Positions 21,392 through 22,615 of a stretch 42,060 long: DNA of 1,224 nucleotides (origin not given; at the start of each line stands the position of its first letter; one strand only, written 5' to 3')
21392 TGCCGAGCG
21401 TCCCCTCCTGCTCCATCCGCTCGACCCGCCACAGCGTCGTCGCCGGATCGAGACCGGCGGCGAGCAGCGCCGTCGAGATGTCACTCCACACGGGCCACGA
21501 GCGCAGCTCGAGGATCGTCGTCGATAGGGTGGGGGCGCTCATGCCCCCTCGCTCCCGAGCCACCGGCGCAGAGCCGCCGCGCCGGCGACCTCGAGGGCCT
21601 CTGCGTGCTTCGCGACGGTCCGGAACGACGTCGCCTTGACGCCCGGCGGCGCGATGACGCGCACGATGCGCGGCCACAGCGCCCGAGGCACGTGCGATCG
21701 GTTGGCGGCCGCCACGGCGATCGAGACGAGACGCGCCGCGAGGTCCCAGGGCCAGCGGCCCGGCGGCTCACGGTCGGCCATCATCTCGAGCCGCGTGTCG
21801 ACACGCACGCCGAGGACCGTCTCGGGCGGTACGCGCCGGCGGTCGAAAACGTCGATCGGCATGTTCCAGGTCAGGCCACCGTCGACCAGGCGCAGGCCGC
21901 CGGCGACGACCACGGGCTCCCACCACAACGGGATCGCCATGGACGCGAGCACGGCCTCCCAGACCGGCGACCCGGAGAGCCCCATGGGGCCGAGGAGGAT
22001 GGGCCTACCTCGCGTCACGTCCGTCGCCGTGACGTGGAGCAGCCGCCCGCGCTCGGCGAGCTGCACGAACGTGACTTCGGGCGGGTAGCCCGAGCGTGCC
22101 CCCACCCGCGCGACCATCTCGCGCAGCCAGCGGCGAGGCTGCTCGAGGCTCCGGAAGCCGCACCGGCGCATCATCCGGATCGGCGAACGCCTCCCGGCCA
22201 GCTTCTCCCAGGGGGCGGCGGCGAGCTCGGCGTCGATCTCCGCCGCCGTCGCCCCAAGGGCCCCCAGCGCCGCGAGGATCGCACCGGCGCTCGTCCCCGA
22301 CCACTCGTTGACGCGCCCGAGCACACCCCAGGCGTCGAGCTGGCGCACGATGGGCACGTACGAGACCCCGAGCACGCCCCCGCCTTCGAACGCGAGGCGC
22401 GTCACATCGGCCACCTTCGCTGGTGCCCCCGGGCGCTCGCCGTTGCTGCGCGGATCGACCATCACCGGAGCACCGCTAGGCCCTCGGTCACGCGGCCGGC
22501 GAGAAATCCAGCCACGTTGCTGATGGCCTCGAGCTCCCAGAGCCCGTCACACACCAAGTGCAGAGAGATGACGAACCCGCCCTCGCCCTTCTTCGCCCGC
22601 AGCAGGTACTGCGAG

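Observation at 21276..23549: Catalytically intact patatin-like phospholipase in a four-gene translationally coupled early block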

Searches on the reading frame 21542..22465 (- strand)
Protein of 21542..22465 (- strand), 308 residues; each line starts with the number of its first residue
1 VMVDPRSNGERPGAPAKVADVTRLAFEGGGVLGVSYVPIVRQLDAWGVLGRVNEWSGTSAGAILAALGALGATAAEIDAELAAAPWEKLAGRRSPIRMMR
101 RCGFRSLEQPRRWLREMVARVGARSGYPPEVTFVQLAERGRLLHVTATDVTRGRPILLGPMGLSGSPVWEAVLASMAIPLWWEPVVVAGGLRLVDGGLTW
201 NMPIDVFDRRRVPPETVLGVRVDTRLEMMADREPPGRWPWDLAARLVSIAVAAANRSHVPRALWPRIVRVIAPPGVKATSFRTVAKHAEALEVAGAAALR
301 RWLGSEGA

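Call 4: search_protein_families(library=pfam, proteins=[window:21542-22465:-], max_evalue=0.1)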
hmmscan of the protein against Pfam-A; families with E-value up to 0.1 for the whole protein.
window:21542-22465:- (308 aa): 1 family
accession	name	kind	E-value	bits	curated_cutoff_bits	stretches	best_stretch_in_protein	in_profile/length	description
PF01734.28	Patatin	-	3.5e-24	86.5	27.7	1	24-207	1-190/191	Patatin-like phospholipase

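Call 5: search_protein_families(library=phrogs, proteins=[window:21542-22465:-], max_evalue=0.01)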
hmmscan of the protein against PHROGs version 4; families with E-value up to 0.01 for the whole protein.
window:21542-22465:- (308 aa): 0 families

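Call 10: search_dna_similar(query=window:21542-22465:-, collection=phages, mode=protein, max_rows=30)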
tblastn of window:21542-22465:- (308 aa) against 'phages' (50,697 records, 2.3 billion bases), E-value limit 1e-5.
No match.

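Call 17: search_protein_families(library=padloc, proteins=[window:21542-22465:-], max_evalue=0.01)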
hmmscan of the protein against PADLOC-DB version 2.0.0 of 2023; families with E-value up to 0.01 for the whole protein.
window:21542-22465:- (308 aa): 3 families
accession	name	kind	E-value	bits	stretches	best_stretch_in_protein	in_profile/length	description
PDLC00758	Effector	-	4.1e-07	27.6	1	24-204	9-189/331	Phospholipase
PDLC00757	Effector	-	6.1e-05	20.5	0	24-78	13-70/331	Phospholipase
PDLC00755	Effector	-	0.0016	15.6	1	23-79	13-72/311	Phospholipase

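Call 18: search_protein_families(library=ncbifam, proteins=[window:21542-22465:-], max_evalue=0.01)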
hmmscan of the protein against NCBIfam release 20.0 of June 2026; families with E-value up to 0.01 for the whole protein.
window:21542-22465:- (308 aa): 3 families
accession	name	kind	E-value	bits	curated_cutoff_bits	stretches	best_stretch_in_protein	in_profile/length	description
NF043045.1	T4SS_VpdC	equivalog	3.5e-10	38.6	1000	2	19-79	303-361/880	Dot/Icm T4SS effector VpdC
NF041079.1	CBASS_lipase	equivalog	0.0032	16.7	200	0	24-79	4-62/317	CBASS cGAMP-activated phospholipase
NF053870.1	DS2_1_antiphage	equivalog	0.0091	15.3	400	0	24-79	3-61/299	anti-phage phospholipase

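Call 19: find_homologous_proteins(query=window:21542-22465:-, max_evalue=0.00001)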
Query window:21542-22465:- (308 aa): 9 proteins with E <= 0.00001 among 8000 candidates.
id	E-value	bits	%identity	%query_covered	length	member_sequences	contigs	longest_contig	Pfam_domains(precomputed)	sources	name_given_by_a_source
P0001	3.0e-195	666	100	100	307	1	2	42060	PF01734.28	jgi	-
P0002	2.3e-45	173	40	92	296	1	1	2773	PF01734.28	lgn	-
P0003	2.8e-44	170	40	91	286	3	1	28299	PF01734.28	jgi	jgi:predicted acylesterase/phospholipase RssA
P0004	1.4e-37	148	39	96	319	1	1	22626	PF01734.28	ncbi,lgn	-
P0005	1.0e-33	135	35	92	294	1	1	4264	PF01734.28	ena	-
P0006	1.4e-20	92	30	84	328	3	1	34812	PF01734.28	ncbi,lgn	-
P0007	8.1e-14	70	27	92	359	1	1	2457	PF01734.28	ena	-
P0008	4.7e-6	44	30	91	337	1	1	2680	PF01734.28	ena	-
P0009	4.9e-6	44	29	92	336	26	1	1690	PF01734.28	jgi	jgi:NTE family protein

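Call 20: find_encoding_contigs(protein=P0003, flank=8000, max_places=3)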
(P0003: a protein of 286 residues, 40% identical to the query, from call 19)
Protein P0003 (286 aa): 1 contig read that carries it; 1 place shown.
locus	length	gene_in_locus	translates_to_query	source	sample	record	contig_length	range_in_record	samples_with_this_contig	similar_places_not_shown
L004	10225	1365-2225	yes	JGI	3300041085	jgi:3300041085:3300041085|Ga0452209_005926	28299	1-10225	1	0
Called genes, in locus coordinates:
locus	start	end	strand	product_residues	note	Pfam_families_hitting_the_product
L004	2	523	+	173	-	?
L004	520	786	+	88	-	-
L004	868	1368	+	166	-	PF07486:Hydrolase_2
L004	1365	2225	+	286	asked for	PF01734:Patatin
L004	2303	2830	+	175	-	-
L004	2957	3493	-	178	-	-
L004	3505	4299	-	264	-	PF01507:PAPS_reduct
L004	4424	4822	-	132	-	-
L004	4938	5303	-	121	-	-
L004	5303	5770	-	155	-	-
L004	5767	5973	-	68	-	-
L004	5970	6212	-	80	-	-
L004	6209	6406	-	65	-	-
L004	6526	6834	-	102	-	-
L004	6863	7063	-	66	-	-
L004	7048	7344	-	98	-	-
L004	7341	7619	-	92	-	-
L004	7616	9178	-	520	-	PF09250:Prim-Pol, PF08708:PriCT_1 (faint), PF13481:AAA_25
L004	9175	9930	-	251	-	-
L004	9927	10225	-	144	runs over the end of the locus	-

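Call 21: find_encoding_contigs(protein=P0004, flank=8000, max_places=3)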
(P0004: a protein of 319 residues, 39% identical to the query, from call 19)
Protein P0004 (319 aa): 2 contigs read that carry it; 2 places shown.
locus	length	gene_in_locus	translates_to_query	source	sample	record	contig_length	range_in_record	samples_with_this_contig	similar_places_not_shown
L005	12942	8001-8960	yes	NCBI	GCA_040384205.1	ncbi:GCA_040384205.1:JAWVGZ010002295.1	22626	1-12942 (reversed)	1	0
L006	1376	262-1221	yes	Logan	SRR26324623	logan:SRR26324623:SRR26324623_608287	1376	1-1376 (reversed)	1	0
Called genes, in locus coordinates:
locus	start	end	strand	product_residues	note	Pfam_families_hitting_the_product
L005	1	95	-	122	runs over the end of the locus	-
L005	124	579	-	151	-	-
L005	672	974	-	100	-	PF24043:DUF7352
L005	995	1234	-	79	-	-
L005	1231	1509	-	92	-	-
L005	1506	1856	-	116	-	-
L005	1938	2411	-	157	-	-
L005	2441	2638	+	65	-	-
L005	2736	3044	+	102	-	-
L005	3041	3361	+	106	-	-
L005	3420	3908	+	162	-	-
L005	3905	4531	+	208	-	-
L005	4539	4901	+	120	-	-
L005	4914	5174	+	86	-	-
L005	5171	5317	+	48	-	-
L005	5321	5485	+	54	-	-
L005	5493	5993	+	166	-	PF00989:PAS, PF08448:PAS_4 (weak), PF13426:PAS_9 (weak)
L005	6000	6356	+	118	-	PF10779:XhlA (weak)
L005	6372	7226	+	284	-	-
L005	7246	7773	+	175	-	-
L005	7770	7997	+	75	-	-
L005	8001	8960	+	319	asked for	PF01734:Patatin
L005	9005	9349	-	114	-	-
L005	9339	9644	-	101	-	-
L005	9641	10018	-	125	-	-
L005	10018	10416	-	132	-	-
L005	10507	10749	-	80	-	-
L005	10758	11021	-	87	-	-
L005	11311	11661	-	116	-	-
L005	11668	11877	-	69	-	-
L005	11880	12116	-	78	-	-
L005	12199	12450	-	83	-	-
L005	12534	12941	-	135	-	?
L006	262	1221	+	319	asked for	PF01734:Patatin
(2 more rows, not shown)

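Call 22: find_encoding_contigs(protein=P0001, flank=3000, max_places=3)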
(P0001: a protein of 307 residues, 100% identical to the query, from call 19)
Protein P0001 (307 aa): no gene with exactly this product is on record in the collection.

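Call 24: find_related_loci(query=A1, collection=viral_contigs, flank=8000)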
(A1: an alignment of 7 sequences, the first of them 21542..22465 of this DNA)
Query A1 (308 aa) in viral_contigs; peptide patterns used: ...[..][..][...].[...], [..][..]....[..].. (x = any residue, [..] = any of these).
123 stretches matched a pattern; 29 encode a relative of the query (tblastn E <= 1e-3); 29 distinct loci.
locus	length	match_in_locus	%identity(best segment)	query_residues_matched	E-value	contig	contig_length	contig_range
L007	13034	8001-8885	37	15-305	3e-36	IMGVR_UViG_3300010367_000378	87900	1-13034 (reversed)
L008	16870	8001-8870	27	20-295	3e-29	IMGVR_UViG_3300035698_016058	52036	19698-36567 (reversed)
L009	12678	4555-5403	28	23-304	1e-28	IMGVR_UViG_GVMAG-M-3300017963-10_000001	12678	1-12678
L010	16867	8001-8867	27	23-303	5e-24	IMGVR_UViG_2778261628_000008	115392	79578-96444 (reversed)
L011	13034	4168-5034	27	23-303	5e-24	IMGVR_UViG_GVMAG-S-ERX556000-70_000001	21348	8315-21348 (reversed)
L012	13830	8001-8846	29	23-303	8e-24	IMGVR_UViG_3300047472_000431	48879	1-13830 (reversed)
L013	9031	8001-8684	27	18-224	1e-23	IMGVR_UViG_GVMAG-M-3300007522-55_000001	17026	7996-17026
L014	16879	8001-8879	25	20-303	3e-23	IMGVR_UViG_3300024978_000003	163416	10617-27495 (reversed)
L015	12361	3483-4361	25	20-303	3e-23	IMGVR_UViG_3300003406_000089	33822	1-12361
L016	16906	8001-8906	23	20-303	4e-22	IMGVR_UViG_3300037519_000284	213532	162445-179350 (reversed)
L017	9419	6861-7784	24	21-307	2e-21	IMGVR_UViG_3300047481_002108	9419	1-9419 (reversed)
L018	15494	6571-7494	24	21-307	2e-21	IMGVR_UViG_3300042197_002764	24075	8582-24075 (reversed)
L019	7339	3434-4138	27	17-228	2e-21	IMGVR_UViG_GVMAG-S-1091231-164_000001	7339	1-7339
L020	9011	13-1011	24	20-308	5e-21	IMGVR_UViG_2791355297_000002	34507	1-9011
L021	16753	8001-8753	27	23-248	2e-20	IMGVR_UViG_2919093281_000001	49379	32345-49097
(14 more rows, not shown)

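Call 30: find_related_loci(query=A1, collection=genome_contigs, flank=8000)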
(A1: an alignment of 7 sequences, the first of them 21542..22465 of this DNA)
Query A1 (308 aa) in genome_contigs; peptide patterns used: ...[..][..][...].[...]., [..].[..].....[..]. (x = any residue, [..] = any of these).
600 stretches matched a pattern (row limit reached: there are more); 445 encode a relative of the query (tblastn E <= 1e-3); the best 80 are kept; 80 distinct loci.
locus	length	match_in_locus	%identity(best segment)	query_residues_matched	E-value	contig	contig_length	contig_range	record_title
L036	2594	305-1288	30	18-308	2e-36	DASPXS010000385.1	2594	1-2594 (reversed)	MAG TPA_asm: Haliangiales bacterium isolate SMAG_U11573 k141_458522, whole genome shotgun sequence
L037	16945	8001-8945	32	21-303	2e-34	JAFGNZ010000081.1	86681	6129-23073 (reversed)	MAG: Myxococcaceae bacterium isolate Zod_Metabat.575 k87_2063359, whole genome shotgun sequence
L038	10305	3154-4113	30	17-303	3e-34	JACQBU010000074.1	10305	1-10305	MAG: Nitrospinota bacterium isolate NC_groundwater_950_Pr1_S-0.2um_59_16 Montesol18-Sp2_coassembly_scaffold_325065, whol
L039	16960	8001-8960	29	18-303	5e-34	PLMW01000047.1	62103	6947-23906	MAG: Opitutia bacterium isolate fen_1467 73.20120800_E2X.33_contig_5774, whole genome shotgun sequence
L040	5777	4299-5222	31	21-305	8e-33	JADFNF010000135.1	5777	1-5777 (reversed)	MAG: Candidatus Neomarinimicrobiota bacterium isolate B61T1L10 B61T1L10_NODE25234, whole genome shotgun sequence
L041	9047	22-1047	29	2-305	7e-33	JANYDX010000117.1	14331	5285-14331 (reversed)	MAG: Verrucomicrobia bacterium isolate 336R_metabinner_92 336R_k141_809319, whole genome shotgun sequence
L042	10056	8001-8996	30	9-303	8e-33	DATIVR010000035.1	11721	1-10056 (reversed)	MAG TPA_asm: Gammaproteobacteria bacterium isolate SMAG_U16012 k141_879201, whole genome shotgun sequence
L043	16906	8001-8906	33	18-282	1e-32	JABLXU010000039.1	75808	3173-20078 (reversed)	MAG: Candidatus Omnitrophota bacterium isolate Ch114 contig39, whole genome shotgun sequence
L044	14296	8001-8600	40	22-224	6e-32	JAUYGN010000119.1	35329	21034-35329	MAG: Solirubrobacteraceae bacterium isolate C24_concoct.bin.52 C24_k141_113839, whole genome shotgun sequence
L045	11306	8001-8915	30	12-281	4e-32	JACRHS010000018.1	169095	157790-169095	MAG: Opitutia bacterium isolate NC_groundwater_1783_Pr3_B-0.1um_64_19 SR-2_scaffold_141_2028313, whole genome shotgun se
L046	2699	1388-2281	33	23-295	2e-31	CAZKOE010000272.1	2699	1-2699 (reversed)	MAG TPA_asm: uncultured Gammaproteobacteria bacterium isolate SRP187154_co1_354 genome assembly, contig: NODE_59922_leng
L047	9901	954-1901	29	23-303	3e-31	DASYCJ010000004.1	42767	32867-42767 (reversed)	MAG TPA_asm: Gammaproteobacteria bacterium isolate SMAG_U4930 k141_872597, whole genome shotgun sequence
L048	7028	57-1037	32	9-307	6e-31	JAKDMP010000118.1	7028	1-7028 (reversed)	MAG: Gammaproteobacteria bacterium isolate 48_S62 48_S62_NODE_797_length_7028_cov_6.987810, whole genome shotgun sequenc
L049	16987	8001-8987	29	11-303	6e-31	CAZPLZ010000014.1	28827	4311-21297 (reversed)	MAG TPA_asm: uncultured bacterium isolate binchicken_co202_8 genome assembly, contig: NODE_266_length_28827_cov_24.00914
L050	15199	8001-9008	27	8-303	3e-30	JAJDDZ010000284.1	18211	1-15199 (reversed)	MAG: Phycisphaerae bacterium isolate OFTM286 OFTM286_283, whole genome shotgun sequence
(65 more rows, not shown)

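Call 36: search_solved_structures(query=window:21542-22465:-, max_evalue=0.01)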
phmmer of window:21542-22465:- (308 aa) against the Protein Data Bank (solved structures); distinct sequences matched with E-value up to 0.01: 5.
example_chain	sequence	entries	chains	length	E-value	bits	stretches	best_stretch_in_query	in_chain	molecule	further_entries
5fqu_A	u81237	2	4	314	7.4e-10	41.9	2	24-95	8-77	PATATIN-LIKE PROTEIN, PLPD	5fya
4kyi_A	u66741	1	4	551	0.00042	23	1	23-79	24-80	VipD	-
4akf_A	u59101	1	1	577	0.00048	22.8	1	23-79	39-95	VIPD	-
4akx_B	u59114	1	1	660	0.0065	19.1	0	21-75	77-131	EXOU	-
3tu3_B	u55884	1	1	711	0.0066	19.1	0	21-75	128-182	ExoU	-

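Call 37: search_protein_representatives(protein=window:21542-22465:-)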
Query: 308 residues. Proteins with E-value up to 0.001 (for the whole library): 5239; up to 1e-10: 569; up to 1e-30: 18. The best 150 are listed.
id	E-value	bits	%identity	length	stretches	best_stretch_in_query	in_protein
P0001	9.6e-196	665.8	100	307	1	2-308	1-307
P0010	1.0e-45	172.9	44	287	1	18-303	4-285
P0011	1.2e-42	162.9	41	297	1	16-303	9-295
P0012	3.5e-41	158.0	41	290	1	19-306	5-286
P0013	9.8e-40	153.3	40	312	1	11-304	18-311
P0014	3.3e-39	151.5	41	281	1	32-304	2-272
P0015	2.1e-38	148.9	40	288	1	18-298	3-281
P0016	2.0e-36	142.4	43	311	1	10-304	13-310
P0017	2.4e-36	142.1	41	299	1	22-296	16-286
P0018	7.4e-36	140.5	37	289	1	20-303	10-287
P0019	1.3e-34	136.4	42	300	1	17-304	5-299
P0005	3.3e-34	135.1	35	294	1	22-304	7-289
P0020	2.2e-33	132.4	39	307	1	22-304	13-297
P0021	6.2e-33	130.9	35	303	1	23-282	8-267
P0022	1.8e-32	129.4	39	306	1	20-303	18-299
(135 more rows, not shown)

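Call 58: find_related_loci(query=A1, collection=metagenome_contigs, flank=8000)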
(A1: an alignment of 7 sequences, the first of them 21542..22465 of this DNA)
Query A1 (308 aa) in metagenome_contigs; peptide patterns used: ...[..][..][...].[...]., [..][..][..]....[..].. (x = any residue, [..] = any of these).
600 stretches matched a pattern (row limit reached: there are more); 324 encode a relative of the query (tblastn E <= 1e-3); the best 80 are kept; 80 distinct loci.
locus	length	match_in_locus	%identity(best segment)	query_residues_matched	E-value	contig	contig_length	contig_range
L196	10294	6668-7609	30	23-303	1e-36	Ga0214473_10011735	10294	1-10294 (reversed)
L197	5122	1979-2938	32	8-303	6e-35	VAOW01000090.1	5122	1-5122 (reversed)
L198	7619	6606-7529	29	16-303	5e-35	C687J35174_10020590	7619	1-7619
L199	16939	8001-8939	28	23-303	8e-34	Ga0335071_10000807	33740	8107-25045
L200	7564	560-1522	30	10-303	3e-33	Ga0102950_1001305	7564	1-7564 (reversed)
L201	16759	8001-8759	38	18-270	4e-33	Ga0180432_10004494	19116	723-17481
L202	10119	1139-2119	29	11-303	2e-32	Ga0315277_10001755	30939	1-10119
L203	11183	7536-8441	33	18-282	1e-32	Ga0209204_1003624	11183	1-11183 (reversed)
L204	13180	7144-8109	28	18-303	1e-32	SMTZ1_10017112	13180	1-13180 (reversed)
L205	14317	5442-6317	31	23-281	3e-32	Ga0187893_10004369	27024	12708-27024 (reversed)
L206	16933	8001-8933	31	17-303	3e-32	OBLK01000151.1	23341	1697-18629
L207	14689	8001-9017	28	1-303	2e-31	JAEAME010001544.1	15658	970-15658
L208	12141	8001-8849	34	22-307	7e-31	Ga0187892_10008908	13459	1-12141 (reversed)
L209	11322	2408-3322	30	23-303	8e-31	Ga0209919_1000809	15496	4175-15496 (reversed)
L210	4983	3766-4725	29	18-303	7e-31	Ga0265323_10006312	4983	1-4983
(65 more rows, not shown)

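Call 63: search_dna_similar(query=window:21542-22465:-, collection=phages, mode=protein, max_evalue=1, max_rows=25)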
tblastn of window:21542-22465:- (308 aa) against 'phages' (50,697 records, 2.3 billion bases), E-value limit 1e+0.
Records with a match: 1; places in all: 1; records where one place covers at least 80% of the query: 0.
Best place of each record, by identity: <60% 1.
By first word of the organism name: Bacteriophage 1.
By host as written in the record: - 1.
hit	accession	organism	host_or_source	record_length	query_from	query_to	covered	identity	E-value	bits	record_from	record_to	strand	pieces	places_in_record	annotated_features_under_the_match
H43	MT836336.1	Bacteriophage sp.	human fecal samples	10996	166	205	13%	45.0%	7e-2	41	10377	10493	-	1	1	record has no annotation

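Call 65: search_protein_families(library=phrogs, proteins=[L004:2-520:+, L004:520-783:+, L004:868-1365:+, L004:2303-2827:+, L005:6000-6353:+, L005:6372-7223:+, L005:7246-7700:+, L201:6327-7211:+, L201:7534-7980:+, L201:8888-9331:+], max_evalue=0.001)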
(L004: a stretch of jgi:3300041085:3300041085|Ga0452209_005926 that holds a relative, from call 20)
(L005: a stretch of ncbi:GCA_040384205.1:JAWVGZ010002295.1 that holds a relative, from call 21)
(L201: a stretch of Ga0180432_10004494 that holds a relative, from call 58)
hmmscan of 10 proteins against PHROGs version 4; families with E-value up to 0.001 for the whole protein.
L004:2-520:+ (173 aa): 1 family
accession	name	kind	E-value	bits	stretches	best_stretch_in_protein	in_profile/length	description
phrog_8610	-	unknown function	1e-15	58.6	1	8-148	107-244/270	-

L004:520-783:+ (88 aa): 0 families

L004:868-1365:+ (166 aa): 0 families

L004:2303-2827:+ (175 aa): 0 families

L005:6000-6353:+ (118 aa): 1 family
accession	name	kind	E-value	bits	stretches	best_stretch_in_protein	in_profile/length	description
phrog_689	-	lysis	2.1e-06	28.8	1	42-118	34-91/91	holin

L005:6372-7223:+ (284 aa): 0 families

L005:7246-7700:+ (151 aa): 0 families

L201:6327-7211:+ (295 aa): 1 family
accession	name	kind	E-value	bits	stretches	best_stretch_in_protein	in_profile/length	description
phrog_371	-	head and packaging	6.4e-12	46.4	1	16-278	46-228/303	major head protein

L201:7534-7980:+ (149 aa): 1 family
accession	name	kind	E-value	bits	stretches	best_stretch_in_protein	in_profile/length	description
phrog_195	-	connector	4e-09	37.1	1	35-148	194-304/386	head-tail adaptor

L201:8888-9331:+ (148 aa): 2 families
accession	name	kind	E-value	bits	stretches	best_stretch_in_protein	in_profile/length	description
phrog_26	-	connector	4.5e-13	50.3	1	1-118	76-186/321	tail completion or Neck1 protein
phrog_5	-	connector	5.4e-05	24.1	1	69-119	126-172/239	tail completion or Neck1 protein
